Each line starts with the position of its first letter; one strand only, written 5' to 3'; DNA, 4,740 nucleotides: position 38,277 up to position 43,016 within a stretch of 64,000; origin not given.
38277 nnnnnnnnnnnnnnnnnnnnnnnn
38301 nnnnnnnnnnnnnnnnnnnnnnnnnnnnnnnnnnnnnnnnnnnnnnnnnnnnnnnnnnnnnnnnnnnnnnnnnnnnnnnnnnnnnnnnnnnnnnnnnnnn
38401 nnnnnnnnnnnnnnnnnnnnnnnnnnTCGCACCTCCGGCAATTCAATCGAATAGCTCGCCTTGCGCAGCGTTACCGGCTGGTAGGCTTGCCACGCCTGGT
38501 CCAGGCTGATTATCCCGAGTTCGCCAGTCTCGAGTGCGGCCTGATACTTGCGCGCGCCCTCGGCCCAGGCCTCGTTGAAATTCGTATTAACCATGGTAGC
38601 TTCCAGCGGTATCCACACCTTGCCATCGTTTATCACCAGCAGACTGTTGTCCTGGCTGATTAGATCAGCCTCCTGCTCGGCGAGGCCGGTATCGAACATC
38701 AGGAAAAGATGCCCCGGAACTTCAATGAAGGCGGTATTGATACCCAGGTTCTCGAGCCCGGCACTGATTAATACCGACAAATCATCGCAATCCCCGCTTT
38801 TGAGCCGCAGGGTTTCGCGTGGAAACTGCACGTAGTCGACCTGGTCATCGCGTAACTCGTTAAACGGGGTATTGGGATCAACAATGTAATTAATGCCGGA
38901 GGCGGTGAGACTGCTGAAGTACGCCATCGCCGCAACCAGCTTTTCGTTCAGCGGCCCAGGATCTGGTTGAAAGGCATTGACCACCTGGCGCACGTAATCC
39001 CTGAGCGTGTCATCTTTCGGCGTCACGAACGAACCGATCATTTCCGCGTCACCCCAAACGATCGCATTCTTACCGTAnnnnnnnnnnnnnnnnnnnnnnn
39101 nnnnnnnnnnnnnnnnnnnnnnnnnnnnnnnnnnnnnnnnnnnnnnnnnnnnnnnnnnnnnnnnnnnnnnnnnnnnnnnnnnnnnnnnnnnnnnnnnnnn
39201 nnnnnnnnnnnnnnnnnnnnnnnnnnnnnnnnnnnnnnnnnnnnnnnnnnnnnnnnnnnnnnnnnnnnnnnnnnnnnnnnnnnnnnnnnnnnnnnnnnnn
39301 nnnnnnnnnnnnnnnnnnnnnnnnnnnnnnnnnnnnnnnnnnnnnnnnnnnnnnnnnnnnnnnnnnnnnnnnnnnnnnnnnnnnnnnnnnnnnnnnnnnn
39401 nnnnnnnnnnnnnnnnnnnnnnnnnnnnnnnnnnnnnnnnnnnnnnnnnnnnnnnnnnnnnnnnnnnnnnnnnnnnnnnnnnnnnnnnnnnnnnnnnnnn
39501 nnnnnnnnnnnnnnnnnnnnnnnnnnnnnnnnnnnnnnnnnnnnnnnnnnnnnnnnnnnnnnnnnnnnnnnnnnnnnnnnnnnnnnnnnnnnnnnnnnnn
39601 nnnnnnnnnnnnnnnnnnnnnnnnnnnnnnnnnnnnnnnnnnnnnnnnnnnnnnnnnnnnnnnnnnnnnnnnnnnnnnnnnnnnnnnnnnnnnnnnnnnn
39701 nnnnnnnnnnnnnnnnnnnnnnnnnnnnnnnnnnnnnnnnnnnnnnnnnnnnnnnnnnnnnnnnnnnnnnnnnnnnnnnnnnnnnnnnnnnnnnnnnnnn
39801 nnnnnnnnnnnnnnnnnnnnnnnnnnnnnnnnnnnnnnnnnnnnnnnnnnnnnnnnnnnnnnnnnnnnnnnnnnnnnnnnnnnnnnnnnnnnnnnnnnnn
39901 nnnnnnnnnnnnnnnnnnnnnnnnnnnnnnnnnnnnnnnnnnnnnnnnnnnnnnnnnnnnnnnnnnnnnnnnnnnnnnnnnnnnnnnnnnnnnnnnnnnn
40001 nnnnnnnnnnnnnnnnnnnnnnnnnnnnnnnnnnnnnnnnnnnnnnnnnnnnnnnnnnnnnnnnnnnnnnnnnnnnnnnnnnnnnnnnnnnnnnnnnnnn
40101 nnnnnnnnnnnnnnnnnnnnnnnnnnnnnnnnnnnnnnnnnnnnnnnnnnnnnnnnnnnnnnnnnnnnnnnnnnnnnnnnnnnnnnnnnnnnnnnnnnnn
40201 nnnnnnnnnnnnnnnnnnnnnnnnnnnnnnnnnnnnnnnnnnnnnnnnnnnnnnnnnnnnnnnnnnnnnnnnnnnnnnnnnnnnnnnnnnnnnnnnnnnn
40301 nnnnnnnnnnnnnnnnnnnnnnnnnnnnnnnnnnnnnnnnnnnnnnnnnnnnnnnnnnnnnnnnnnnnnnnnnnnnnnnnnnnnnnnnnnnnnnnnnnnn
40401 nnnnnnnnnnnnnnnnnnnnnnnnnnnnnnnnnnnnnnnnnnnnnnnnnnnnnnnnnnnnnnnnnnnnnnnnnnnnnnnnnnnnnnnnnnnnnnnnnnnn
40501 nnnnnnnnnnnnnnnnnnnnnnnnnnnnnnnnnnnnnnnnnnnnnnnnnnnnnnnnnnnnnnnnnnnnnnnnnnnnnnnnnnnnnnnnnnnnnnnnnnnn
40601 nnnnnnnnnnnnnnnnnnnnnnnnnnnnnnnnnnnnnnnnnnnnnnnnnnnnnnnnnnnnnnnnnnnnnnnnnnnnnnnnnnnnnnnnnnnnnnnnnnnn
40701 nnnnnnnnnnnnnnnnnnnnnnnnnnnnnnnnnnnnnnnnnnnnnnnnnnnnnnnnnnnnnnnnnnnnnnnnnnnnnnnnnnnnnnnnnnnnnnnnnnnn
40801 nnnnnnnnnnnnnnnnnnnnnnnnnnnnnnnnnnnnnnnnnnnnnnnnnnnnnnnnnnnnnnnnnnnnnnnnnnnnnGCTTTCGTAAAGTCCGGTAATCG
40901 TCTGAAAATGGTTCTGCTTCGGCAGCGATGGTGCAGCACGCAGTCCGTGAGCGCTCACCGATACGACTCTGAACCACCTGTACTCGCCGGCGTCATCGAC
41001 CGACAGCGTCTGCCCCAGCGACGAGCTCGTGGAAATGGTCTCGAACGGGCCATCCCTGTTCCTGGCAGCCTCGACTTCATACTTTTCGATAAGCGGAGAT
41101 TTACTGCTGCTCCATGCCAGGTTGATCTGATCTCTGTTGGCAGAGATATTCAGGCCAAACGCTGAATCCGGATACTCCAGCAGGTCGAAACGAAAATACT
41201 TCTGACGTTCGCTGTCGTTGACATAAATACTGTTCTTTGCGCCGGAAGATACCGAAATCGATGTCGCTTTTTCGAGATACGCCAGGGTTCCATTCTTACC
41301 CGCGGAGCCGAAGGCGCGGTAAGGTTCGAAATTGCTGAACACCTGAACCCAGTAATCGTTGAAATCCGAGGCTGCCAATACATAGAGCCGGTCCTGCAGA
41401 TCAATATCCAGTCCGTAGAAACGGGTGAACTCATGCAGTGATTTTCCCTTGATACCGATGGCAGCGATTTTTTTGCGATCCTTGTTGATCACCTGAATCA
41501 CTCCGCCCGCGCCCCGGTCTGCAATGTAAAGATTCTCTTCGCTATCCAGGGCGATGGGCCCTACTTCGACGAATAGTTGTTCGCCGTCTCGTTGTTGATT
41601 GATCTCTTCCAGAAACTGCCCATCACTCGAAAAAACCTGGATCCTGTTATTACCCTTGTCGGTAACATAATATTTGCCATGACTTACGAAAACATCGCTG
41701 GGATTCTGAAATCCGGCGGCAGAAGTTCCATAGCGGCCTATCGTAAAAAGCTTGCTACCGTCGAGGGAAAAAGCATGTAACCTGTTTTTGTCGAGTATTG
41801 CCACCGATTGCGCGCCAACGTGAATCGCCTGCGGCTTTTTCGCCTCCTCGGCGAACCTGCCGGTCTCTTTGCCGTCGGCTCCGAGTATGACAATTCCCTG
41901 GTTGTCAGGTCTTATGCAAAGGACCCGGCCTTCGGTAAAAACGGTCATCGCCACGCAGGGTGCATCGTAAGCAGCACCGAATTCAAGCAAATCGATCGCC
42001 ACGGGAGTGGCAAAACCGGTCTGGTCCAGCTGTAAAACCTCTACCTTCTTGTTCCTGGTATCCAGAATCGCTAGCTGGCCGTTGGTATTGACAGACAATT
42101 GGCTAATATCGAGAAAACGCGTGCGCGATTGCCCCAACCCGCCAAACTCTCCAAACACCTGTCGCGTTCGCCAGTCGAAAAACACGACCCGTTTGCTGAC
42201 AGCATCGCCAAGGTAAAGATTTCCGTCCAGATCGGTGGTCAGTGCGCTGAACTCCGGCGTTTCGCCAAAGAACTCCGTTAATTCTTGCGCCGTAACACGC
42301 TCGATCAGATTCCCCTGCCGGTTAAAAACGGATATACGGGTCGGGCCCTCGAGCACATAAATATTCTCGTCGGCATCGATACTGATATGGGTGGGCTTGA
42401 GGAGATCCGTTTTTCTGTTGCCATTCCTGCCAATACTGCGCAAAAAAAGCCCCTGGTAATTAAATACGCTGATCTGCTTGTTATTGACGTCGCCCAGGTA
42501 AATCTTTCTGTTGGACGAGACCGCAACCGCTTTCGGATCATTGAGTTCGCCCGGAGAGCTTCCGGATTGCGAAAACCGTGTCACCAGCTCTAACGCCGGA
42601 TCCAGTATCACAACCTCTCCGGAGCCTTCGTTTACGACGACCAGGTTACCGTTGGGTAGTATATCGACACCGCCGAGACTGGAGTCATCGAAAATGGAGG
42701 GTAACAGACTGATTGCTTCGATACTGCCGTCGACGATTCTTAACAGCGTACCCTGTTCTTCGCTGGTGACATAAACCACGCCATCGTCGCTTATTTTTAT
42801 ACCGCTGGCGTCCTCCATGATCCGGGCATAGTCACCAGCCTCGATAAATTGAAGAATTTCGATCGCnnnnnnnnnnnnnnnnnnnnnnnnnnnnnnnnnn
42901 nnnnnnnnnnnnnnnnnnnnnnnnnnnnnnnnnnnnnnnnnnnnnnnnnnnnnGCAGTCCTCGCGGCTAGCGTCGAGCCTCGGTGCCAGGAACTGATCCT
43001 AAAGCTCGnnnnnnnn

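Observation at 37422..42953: Giant secreted NHL-propeller/FN3/TPR/transglutaminase-like protein, coupled to a small secreted partner, occupying the slot where lpxB-rnhB normally follow lpxA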

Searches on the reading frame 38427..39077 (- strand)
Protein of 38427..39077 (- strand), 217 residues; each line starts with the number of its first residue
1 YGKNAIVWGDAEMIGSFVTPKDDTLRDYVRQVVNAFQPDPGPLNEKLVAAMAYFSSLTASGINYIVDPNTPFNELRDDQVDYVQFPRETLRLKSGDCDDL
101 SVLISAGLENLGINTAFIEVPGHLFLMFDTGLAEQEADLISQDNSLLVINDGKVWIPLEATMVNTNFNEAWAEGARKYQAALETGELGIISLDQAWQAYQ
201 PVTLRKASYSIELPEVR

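Call 61: predict_structure(alignment_id=A3)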
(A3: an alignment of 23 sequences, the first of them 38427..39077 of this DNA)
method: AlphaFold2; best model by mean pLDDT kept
length: 217 residues; sequences in the alignment: 23
mean_pLDDT: 92.3   pTM: 0.91
mean pLDDT of the five models: 92.3, 92.1, 91.8, 91.2, 88.7
residues with pLDDT >= 90: 176; 70-90: 32; 50-70: 9; < 50: 0
segments of 3 or more residues with pLDDT < 50: none
pLDDT, mean of each block of 10 residues (from residue 1): 77 95 97 93 92 96 84 69 93 95 98 97 93 95 95 97 95 97 94 95 92 89
secondary structure, 60 per line:
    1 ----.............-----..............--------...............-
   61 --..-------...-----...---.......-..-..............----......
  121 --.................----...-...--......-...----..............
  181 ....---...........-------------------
elements in order: E5-7 H8-17 H23-36 H45-59 E80-82 H86-92 H97-110 E115-120 E123-133 H134-139 E148-150 E153-158 H167-184 E188-191 H192-198

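Call 64: search_protein_representatives(alignment_id=A3)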
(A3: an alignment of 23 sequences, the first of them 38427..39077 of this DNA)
Query: 23 sequences, 218 profile positions. Proteins with E-value up to 0.001 (for the whole library): 6594; up to 1e-10: 2367; up to 1e-30: 1652. The best 150 are listed.
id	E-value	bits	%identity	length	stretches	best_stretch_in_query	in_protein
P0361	1.2e-91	322.3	-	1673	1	1-217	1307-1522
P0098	6.8e-91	319.9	-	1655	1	1-217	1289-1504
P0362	1.5e-90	318.8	-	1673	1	1-218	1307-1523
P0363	5.0e-90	317.0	-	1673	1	1-216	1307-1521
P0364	7.1e-90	316.6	-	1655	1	1-216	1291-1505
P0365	9.6e-90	316.1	-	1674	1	1-216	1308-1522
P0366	1.1e-89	316.0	-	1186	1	1-216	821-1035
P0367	3.0e-89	314.5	-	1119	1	1-217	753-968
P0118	5.7e-89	313.6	-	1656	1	1-217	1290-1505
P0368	1.3e-88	312.4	-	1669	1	1-216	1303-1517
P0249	1.2e-87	309.3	-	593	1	1-217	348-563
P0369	2.4e-87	308.3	-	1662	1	1-217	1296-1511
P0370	3.0e-86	304.7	-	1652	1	1-217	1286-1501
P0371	7.2e-86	303.5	-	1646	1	1-215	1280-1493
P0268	1.6e-85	302.4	-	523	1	1-216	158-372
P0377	1.2e-81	289.6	-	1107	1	1-218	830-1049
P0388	4.2e-78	278.1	-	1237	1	1-217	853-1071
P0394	9.3e-77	273.7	-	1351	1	1-217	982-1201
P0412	4.9e-73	261.5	-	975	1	1-208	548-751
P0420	1.9e-70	253.1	-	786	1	1-217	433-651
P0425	4.0e-70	252.0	-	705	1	1-215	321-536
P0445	3.6e-68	245.6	-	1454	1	1-216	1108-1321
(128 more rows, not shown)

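Call 65: search_protein_families(library=pfam, proteins=[P0388, P0425, P0420, P0394, P0445, P0412, P0377], max_evalue=0.0001)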
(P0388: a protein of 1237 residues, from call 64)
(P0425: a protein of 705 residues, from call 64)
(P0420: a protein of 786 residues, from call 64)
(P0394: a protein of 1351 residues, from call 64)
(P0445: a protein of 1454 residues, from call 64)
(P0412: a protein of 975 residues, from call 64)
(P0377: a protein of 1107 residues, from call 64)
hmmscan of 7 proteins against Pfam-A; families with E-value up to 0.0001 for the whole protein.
P0388 (1237 aa): 13 families
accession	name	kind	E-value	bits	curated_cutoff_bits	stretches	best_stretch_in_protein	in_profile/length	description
PF00515.34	TPR_1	-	9.8e-21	73.1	27.8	2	1144-1175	3-34/34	Tetratricopeptide repeat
PF07719.23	TPR_2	-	5.1e-20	70.3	27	1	1144-1175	3-34/34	Tetratricopeptide repeat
PF14559.12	TPR_19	-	2.3e-15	57.1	25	1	1121-1179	4-62/68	Tetratricopeptide repeat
PF13181.12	TPR_8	-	7e-14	51.2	25.7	0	1143-1168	2-27/34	Tetratricopeptide repeat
PF13424.12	TPR_12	-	4.7e-13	49.6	30.1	1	1142-1193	3-62/77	Tetratricopeptide repeat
PF13432.12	TPR_16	-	4.9e-13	49.7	32.7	1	1117-1173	6-62/65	Tetratricopeptide repeat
PF13428.12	TPR_14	-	1.3e-12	47.4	23.5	0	1144-1184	3-43/44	Tetratricopeptide repeat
PF13414.12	TPR_11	-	2.3e-11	43.6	26.8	1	1118-1155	4-41/42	TPR repeat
PF13431.12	TPR_17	-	6.9e-11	42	24.4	0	1131-1162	2-33/34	Tetratricopeptide repeat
PF13176.12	TPR_7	-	3e-09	36.7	27.9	0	1144-1167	1-24/36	Tetratricopeptide repeat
PF13374.12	TPR_10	-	3.3e-08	33.7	27.5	1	1143-1171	3-31/42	Tetratricopeptide repeat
PF13174.12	TPR_6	-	2.7e-06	28.1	26.3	0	623-651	2-30/33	Tetratricopeptide repeat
PF23914.1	TPR_CcmH_CycH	-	9e-05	22.8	42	0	1148-1185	56-93/158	Cytochrome c-type biogenesis protein H TPR domain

P0425 (705 aa): 8 families
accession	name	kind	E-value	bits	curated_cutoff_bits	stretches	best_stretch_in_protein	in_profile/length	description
PF00515.34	TPR_1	-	3.4e-12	46.1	27.8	1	609-641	1-33/34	Tetratricopeptide repeat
PF07719.23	TPR_2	-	1.3e-09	37.8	27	1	609-641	1-33/34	Tetratricopeptide repeat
PF13424.12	TPR_12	-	2.1e-08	34.7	30.1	1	577-639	5-75/77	Tetratricopeptide repeat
PF13431.12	TPR_17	-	8.5e-08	32.3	24.4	0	597-629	1-33/34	Tetratricopeptide repeat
PF13181.12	TPR_8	-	1.1e-07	31.9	25.7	1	609-641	1-33/34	Tetratricopeptide repeat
PF13432.12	TPR_16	-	1.8e-06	28.7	32.7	0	593-641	15-63/65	Tetratricopeptide repeat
PF14559.12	TPR_19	-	5.7e-06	27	25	0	620-662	2-44/68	Tetratricopeptide repeat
PF13414.12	TPR_11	-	5.1e-05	23.3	26.8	0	616-657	1-42/42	TPR repeat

P0420 (786 aa): 12 families
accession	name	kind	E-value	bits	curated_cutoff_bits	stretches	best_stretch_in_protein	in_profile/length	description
PF00515.34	TPR_1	-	2.4e-17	62.4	27.8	2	721-754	1-34/34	Tetratricopeptide repeat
PF07719.23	TPR_2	-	9.4e-16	57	27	2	721-754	1-34/34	Tetratricopeptide repeat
PF13424.12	TPR_12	-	1.5e-14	54.3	30.1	1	720-785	2-75/77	Tetratricopeptide repeat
PF13181.12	TPR_8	-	4.2e-14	51.9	25.7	1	721-754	1-34/34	Tetratricopeptide repeat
PF13431.12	TPR_17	-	1.5e-12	47.2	24.4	1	743-776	1-34/34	Tetratricopeptide repeat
PF13414.12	TPR_11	-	5.7e-11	42.4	26.8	1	728-769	1-42/42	TPR repeat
PF13374.12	TPR_10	-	2.5e-08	34.1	27.5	0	688-717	2-31/42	Tetratricopeptide repeat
PF13176.12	TPR_7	-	5.8e-08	32.7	27.9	0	691-718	2-29/36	Tetratricopeptide repeat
PF23914.1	TPR_CcmH_CycH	-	7.5e-07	29.5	42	0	721-775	50-104/158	Cytochrome c-type biogenesis protein H TPR domain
PF13432.12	TPR_16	-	6.5e-06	26.9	32.7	0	682-718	25-61/65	Tetratricopeptide repeat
PF14559.12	TPR_19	-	3.1e-05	24.7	25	0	702-755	5-59/68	Tetratricopeptide repeat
PF13428.12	TPR_14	-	7.6e-05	23.5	23.5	0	723-763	3-43/44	Tetratricopeptide repeat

P0394 (1351 aa): 20 families
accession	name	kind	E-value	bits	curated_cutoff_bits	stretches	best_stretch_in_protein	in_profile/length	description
PF01436.27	NHL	-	1.3e-51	170.6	20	3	87-113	1-28/28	NHL repeat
PF17170.10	DUF5128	-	2.5e-26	93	22.9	3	337-408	52-125/321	6-bladed beta-propeller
PF00041.27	fn3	-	1.1e-23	83.7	25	2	777-858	2-83/84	Fibronectin type III domain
PF07719.23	TPR_2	-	2.7e-21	74.3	27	2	1272-1305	1-34/34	Tetratricopeptide repeat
PF00515.34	TPR_1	-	7.2e-20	70.4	27.8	2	1272-1305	1-34/34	Tetratricopeptide repeat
PF13181.12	TPR_8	-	9.6e-16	57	25.7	1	1238-1270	1-33/34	Tetratricopeptide repeat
PF13431.12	TPR_17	-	6.2e-15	54.6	24.4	1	1260-1292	1-33/34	Tetratricopeptide repeat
PF13424.12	TPR_12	-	7.7e-15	55.3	30.1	1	1272-1338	3-77/77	Tetratricopeptide repeat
PF22701.2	Mala_s_1-like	-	8.5e-12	45.7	27.5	0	330-481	1-142/195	Mal s 1 allergenic protein-like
PF13414.12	TPR_11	-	1.1e-10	41.5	26.8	2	1245-1284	1-40/42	TPR repeat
PF13432.12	TPR_16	-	9.1e-10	39.2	32.7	1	1244-1304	3-63/65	Tetratricopeptide repeat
PF13374.12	TPR_10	-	1.3e-09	38.2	27.5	0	1240-1266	4-30/42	Tetratricopeptide repeat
PF16288.11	DUF4934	-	2.9e-09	37.4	27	0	207-260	49-101/102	Domain of unknown function (DUF4934)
PF14559.12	TPR_19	-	1.2e-08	35.6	25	1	1250-1305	3-58/68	Tetratricopeptide repeat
PF25021.1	TEN_NHL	-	2e-08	34.1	27.1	0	417-464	137-182/357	Teneurin NHL domain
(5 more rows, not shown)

P0445 (1454 aa): 1 family
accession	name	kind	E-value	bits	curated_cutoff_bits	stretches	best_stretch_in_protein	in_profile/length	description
PF00515.34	TPR_1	-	2.9e-06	27.3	27.8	1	1387-1414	4-31/34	Tetratricopeptide repeat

P0412 (975 aa): 10 families
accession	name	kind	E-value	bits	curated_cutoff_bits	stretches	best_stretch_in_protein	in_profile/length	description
PF07719.23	TPR_2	-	5.6e-14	51.5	27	0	833-866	1-34/34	Tetratricopeptide repeat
PF00515.34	TPR_1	-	5.7e-12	45.4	27.8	0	834-865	2-33/34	Tetratricopeptide repeat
PF13431.12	TPR_17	-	1e-11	44.6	24.4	1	821-854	1-34/34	Tetratricopeptide repeat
PF13424.12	TPR_12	-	1.1e-11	45.2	30.1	1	800-859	4-71/77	Tetratricopeptide repeat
PF13181.12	TPR_8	-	1.9e-09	37.4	25.7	0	836-866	4-34/34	Tetratricopeptide repeat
PF13414.12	TPR_11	-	1.8e-08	34.4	26.8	1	811-847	6-42/42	TPR repeat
PF14559.12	TPR_19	-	4.2e-07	30.6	25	1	813-860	5-52/68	Tetratricopeptide repeat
PF13432.12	TPR_16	-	1.5e-06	29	32.7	0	790-833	22-65/65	Tetratricopeptide repeat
PF13428.12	TPR_14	-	1.3e-05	25.8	23.5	0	800-840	2-42/44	Tetratricopeptide repeat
PF23914.1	TPR_CcmH_CycH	-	4.7e-05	23.7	42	0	774-831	96-153/158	Cytochrome c-type biogenesis protein H TPR domain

P0377 (1107 aa): 3 families
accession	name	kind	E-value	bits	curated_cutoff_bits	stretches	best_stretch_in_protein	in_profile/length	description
PF07719.23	TPR_2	-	2e-09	37.3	27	0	604-631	7-34/34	Tetratricopeptide repeat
PF00515.34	TPR_1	-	6e-07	29.5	27.8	0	604-631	7-34/34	Tetratricopeptide repeat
PF13181.12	TPR_8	-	1.7e-05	25.1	25.7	0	602-631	5-34/34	Tetratricopeptide repeat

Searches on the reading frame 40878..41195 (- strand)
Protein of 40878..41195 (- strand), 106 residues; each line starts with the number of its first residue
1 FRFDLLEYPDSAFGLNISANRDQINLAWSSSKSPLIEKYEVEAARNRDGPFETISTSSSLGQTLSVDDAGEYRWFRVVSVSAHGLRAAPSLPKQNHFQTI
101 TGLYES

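Call 48: search_protein_families(library=pfam, proteins=[window:40878-41195:-], max_evalue=10)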
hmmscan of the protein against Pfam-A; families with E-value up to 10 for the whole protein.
seq(106 aa): 0 families

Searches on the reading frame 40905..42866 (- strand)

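Call 9: search_protein_families(library=pfam, proteins=[window:40905-42866:-], max_evalue=10)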
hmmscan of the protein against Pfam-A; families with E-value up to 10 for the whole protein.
seq(654 aa): 10 families
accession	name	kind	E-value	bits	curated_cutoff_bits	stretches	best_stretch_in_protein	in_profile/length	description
PF01436.27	NHL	-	9.8e-18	63.7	20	3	386-412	1-28/28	NHL repeat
PF17170.10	DUF5128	-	4.2e-16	59.5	22.9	2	118-185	52-121/321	6-bladed beta-propeller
PF22701.2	Mala_s_1-like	-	8.2e-07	29.4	27.5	2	48-221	37-149/195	Mal s 1 allergenic protein-like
PF16288.11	DUF4934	-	3.3e-05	24.4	27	2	122-188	36-101/102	Domain of unknown function (DUF4934)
PF25021.1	TEN_NHL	-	9.7e-05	21.9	27.1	1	107-180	140-208/357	Teneurin NHL domain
PF06739.17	SBBP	-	0.0019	18.5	20.5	1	155-171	12-28/38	Beta-propeller repeat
PF23335.1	Beta-prop_IFT80_2nd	-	0.0024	17.1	27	1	116-166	80-128/287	IFT80 second beta-propeller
PF04053.20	B-prop_COPA_B_2nd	-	0.036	14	57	1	389-464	70-147/248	COPA/B second beta-propeller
PF21959.2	DUF6923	-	0.067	13.4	27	1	28-88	141-201/234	Repeat of unknown function (DUF6923)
PF12928.12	tRNA_int_end_N2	-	0.16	12.5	24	1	405-453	23-64/69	tRNA-splicing endonuclease subunit sen54 N-term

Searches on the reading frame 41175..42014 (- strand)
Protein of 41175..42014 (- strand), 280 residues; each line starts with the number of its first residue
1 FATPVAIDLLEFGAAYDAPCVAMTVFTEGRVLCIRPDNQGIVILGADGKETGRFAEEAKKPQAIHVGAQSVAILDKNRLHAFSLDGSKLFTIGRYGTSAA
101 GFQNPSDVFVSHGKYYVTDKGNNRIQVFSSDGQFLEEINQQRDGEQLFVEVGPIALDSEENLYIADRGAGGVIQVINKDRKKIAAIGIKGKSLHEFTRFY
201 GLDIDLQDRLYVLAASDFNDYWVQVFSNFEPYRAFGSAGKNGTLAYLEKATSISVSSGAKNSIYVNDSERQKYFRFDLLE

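Call 48: search_protein_families(library=pfam, proteins=[window:41175-42014:-], max_evalue=10)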
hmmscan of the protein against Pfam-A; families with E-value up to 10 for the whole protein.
seq(280 aa): 4 families
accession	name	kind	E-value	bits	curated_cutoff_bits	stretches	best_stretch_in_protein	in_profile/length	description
PF01436.27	NHL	-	1.5e-09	37.8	20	1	102-128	1-28/28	NHL repeat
PF17170.10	DUF5128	-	1.2e-07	31.6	22.9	1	102-168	43-110/321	6-bladed beta-propeller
PF22701.2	Mala_s_1-like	-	0.011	16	27.5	1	71-189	55-169/195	Mal s 1 allergenic protein-like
PF04053.20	B-prop_COPA_B_2nd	-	0.17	11.8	57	1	105-180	70-147/248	COPA/B second beta-propeller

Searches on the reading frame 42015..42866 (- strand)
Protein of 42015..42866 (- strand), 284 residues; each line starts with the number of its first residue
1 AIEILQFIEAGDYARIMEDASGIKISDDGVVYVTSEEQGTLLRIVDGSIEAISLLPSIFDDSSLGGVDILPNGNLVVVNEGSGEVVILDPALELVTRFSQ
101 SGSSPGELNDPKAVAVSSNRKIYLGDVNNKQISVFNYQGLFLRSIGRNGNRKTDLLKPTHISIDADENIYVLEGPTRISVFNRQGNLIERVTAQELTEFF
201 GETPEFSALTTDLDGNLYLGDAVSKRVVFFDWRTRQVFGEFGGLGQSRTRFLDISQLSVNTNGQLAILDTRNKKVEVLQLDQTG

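Call 48: search_protein_families(library=pfam, proteins=[window:42015-42866:-], max_evalue=10)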
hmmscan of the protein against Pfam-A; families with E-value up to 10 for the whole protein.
seq(284 aa): 8 families
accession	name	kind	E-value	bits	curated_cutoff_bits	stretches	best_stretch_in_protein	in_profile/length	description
PF01436.27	NHL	-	5e-12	45.7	20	3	108-135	1-28/28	NHL repeat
PF17170.10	DUF5128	-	3.2e-08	33.6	22.9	1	118-185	52-121/321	6-bladed beta-propeller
PF25021.1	TEN_NHL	-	5.5e-05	22.7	27.1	2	106-180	139-208/357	Teneurin NHL domain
PF22701.2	Mala_s_1-like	-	0.0017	18.6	27.5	1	38-221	27-149/195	Mal s 1 allergenic protein-like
PF06977.17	SdiA-regulated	-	0.0043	16.7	21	0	251-282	65-96/249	SdiA-regulated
PF23335.1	Beta-prop_IFT80_2nd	-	0.0051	16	27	1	116-166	80-128/287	IFT80 second beta-propeller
PF16288.11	DUF4934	-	0.012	16.1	27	1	122-188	36-101/102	Domain of unknown function (DUF4934)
PF06739.17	SBBP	-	0.071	13.5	20.5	1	155-171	12-28/38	Beta-propeller repeat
